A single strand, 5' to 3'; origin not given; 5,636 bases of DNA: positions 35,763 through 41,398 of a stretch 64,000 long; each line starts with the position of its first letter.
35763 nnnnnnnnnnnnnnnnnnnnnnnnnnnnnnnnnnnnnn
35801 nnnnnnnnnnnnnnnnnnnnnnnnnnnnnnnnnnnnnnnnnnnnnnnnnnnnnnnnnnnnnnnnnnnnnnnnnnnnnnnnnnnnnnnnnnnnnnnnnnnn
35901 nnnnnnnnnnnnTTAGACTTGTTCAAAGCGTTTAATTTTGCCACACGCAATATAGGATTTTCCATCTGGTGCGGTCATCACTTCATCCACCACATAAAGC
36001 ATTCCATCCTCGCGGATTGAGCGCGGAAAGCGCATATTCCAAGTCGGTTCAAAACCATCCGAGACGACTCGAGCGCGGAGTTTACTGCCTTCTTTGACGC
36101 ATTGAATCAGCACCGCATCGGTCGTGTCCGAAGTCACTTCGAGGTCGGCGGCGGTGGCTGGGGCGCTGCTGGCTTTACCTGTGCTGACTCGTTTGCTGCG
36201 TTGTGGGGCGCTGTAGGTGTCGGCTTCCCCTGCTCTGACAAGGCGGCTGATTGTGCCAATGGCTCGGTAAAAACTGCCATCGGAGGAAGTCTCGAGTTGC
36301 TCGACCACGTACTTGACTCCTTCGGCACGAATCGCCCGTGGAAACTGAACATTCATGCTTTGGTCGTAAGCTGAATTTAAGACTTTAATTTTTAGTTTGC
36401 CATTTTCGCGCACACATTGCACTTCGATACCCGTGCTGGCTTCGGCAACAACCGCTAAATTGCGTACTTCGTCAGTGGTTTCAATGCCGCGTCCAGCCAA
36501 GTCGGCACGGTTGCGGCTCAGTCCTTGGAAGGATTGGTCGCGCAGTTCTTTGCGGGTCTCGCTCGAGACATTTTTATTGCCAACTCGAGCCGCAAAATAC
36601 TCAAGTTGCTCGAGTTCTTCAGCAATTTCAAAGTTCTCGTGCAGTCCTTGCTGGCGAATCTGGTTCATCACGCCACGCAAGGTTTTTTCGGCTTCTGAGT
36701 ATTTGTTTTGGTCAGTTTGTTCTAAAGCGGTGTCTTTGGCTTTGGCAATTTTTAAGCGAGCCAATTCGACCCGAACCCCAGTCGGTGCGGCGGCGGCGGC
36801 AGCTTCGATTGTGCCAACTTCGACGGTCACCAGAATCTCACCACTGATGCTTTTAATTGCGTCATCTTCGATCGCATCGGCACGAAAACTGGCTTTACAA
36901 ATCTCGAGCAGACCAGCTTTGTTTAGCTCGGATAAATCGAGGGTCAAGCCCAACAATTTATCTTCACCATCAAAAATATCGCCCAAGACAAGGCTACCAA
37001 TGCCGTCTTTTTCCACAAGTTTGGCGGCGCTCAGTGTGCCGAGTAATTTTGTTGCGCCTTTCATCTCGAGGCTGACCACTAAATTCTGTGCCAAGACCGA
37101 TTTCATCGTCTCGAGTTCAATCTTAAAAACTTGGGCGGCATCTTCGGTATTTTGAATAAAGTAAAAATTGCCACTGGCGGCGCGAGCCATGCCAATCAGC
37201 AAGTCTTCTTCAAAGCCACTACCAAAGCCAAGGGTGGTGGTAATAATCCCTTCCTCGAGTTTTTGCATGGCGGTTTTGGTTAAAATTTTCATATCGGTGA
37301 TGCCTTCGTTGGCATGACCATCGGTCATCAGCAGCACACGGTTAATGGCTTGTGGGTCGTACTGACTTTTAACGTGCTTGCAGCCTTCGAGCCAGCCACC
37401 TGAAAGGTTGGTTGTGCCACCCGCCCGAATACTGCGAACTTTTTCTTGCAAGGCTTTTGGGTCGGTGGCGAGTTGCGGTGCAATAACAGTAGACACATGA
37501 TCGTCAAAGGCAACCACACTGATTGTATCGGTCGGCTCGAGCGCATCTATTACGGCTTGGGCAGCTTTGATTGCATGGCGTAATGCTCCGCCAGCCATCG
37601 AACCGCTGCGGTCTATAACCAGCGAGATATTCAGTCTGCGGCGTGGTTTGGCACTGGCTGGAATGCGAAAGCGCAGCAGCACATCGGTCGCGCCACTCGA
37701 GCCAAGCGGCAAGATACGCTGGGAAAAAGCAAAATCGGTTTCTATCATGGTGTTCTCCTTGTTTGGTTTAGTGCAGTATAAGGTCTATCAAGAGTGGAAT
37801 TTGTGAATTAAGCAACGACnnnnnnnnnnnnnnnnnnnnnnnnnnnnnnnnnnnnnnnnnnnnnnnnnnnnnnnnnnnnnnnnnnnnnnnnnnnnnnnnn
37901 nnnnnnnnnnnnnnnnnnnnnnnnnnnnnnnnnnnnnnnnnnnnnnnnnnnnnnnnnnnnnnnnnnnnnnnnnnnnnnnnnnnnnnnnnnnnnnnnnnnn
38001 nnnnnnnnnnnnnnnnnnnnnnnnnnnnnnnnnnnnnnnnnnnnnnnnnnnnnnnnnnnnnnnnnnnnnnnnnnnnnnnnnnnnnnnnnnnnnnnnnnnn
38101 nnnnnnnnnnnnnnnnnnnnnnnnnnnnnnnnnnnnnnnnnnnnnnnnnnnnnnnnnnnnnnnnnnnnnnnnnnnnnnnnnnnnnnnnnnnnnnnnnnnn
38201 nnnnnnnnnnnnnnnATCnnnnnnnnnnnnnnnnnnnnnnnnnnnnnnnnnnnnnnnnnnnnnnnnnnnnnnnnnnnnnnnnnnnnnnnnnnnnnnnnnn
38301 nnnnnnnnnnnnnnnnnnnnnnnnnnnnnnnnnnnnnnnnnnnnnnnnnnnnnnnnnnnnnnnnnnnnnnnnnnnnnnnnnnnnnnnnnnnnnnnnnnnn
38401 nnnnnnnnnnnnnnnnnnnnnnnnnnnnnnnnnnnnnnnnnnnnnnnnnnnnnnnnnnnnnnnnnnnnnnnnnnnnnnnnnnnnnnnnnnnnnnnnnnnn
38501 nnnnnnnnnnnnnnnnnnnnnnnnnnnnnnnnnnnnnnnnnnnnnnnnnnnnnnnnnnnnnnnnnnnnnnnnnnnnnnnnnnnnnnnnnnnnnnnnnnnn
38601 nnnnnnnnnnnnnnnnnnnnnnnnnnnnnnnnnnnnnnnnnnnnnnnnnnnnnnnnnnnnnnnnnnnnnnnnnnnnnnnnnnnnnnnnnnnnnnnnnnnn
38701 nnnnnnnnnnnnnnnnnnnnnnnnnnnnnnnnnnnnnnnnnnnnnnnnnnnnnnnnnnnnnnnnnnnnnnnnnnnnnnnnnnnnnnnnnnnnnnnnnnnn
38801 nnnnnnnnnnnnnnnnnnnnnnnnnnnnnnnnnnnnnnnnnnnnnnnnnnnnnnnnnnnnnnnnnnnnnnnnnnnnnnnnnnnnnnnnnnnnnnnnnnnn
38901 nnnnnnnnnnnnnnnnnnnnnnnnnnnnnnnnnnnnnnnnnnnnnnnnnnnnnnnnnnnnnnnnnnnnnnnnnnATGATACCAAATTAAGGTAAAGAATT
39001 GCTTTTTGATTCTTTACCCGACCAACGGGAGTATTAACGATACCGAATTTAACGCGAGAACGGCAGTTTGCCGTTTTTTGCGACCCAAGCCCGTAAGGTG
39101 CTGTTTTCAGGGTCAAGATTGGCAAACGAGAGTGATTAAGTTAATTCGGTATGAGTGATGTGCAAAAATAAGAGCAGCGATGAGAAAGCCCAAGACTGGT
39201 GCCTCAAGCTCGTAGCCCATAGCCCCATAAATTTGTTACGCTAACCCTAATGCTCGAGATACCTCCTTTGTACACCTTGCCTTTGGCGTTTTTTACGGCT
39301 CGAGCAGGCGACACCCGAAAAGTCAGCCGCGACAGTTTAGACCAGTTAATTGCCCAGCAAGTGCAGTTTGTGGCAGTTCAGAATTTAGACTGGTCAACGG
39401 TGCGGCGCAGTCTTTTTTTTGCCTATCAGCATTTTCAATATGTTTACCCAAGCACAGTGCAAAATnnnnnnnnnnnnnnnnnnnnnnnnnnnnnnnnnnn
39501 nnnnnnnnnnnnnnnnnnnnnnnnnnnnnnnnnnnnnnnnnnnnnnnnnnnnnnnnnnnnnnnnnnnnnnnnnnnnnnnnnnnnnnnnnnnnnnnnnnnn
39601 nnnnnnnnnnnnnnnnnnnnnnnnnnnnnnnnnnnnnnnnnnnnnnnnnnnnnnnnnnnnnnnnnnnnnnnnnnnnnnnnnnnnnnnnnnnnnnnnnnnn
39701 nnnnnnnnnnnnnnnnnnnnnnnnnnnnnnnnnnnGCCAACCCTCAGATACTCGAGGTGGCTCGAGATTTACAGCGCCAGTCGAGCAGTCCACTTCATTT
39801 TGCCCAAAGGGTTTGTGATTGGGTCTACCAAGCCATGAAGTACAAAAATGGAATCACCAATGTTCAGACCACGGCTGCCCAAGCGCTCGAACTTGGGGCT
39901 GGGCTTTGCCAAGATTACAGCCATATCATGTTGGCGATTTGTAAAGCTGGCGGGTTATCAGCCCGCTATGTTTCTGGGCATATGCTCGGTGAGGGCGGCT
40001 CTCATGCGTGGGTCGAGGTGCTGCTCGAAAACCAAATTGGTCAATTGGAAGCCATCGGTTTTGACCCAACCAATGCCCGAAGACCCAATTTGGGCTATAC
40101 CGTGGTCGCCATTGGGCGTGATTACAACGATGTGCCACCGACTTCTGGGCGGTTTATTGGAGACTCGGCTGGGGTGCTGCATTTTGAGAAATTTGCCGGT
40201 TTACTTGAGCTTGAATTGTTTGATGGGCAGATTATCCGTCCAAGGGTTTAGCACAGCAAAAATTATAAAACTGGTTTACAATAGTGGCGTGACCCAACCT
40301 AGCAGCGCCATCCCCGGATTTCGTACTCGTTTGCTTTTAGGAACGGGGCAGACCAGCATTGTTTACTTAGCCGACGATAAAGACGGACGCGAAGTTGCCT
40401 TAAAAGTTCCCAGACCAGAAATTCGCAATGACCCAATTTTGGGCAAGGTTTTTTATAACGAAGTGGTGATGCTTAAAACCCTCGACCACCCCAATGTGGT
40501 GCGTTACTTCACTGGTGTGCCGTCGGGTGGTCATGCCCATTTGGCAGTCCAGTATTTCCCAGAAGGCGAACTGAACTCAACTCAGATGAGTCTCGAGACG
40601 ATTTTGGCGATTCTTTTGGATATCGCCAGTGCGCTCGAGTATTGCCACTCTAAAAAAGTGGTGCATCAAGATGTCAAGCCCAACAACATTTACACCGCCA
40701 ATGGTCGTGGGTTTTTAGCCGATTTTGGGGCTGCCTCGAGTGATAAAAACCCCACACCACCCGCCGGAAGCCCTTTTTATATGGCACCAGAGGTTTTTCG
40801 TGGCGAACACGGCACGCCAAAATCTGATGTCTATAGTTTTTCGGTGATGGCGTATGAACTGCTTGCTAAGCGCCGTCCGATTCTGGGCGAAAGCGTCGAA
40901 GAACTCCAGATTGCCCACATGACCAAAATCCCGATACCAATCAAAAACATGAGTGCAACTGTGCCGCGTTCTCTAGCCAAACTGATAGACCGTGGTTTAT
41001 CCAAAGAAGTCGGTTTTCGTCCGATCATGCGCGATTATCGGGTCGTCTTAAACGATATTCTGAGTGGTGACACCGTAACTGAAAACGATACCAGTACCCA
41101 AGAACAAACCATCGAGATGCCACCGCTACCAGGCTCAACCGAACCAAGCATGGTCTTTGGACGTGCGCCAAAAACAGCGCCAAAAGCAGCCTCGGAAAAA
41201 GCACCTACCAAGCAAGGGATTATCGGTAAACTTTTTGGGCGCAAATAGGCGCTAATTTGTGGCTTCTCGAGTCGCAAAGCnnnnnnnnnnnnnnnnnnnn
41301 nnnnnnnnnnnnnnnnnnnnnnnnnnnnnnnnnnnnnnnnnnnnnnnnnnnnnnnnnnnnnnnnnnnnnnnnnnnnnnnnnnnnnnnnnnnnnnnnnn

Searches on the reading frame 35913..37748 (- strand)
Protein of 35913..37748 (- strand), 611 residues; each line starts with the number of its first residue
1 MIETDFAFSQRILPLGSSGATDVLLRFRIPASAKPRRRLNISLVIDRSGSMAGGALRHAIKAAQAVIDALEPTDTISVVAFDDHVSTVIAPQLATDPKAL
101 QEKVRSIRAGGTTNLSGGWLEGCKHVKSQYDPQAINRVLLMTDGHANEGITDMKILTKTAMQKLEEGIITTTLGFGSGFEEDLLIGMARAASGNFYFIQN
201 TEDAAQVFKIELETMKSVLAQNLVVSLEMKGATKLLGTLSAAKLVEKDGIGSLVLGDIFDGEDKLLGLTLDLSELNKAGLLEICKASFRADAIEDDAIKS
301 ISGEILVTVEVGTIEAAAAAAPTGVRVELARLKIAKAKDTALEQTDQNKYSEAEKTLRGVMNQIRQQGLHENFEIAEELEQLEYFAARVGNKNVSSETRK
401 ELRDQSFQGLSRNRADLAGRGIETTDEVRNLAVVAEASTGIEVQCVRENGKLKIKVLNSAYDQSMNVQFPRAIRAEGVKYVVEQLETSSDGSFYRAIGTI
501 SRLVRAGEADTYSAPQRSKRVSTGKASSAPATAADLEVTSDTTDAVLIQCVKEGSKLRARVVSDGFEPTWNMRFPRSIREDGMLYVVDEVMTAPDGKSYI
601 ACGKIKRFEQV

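Call 86: search_protein_families(library=pfam, proteins=[window:35913-37748:-], max_evalue=0.00001)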
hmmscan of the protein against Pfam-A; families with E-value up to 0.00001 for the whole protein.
window:35913-37748:- (611 aa): 3 families
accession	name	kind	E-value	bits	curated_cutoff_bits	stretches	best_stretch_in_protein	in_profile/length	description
PF00092.34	VWA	-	1.1e-17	65.3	23.8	1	40-207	1-171/174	von Willebrand factor type A domain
PF13519.12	VWA_2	-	1.2e-13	52.1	27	1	43-145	3-107/107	von Willebrand factor type A domain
PF13768.12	VWA_3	-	3.5e-07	30.9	27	1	40-197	2-155/155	von Willebrand factor type A domain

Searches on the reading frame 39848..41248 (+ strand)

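Call 86: search_protein_families(library=pfam, proteins=[window:39848-41248:+], max_evalue=0.00001)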
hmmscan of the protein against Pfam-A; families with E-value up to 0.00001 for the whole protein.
window:39848-41248:+ (466 aa): 2 families
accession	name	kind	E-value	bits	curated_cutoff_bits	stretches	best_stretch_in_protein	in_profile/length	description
PF00069.31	Pkinase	-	5.9e-38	131.2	31.7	1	163-392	6-252/263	Protein kinase domain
PF07714.23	PK_Tyr_Ser-Thr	-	8e-24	84.8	23.1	1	164-396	7-253/258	Protein tyrosine and serine/threonine kinase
